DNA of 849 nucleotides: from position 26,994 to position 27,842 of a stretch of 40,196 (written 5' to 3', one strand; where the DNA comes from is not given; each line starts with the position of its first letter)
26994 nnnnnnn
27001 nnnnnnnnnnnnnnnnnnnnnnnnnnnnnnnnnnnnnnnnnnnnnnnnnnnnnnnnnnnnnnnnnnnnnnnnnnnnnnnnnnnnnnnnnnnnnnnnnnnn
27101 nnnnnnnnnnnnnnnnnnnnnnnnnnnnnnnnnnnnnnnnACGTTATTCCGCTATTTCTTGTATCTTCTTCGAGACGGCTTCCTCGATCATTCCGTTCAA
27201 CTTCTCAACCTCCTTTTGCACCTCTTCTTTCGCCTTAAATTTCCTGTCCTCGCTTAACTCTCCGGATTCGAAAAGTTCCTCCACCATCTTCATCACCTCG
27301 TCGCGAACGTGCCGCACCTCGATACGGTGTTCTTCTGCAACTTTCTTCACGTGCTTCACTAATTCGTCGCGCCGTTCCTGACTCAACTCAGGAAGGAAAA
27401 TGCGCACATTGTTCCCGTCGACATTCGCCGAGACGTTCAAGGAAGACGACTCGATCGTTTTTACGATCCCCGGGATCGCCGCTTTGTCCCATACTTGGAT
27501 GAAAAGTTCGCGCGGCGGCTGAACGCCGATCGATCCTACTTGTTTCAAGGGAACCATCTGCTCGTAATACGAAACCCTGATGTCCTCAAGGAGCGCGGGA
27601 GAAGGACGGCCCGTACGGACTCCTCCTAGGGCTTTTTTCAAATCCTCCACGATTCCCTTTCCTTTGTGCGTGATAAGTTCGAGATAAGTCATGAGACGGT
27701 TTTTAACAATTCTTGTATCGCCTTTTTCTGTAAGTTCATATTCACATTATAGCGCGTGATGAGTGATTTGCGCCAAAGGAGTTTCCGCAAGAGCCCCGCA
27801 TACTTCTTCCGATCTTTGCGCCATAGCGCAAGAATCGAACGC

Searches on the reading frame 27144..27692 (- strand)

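Call 55: search_protein_families(library=pfam, proteins=[window:27144-27692:-], max_evalue=0.001)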
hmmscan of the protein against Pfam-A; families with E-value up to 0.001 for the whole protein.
window:27144-27692:- (182 aa): 1 family
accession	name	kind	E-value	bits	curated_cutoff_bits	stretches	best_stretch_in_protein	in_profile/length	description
PF01765.24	RRF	-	8.9e-48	162.7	29.7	1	18-180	1-163/164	Ribosome recycling factor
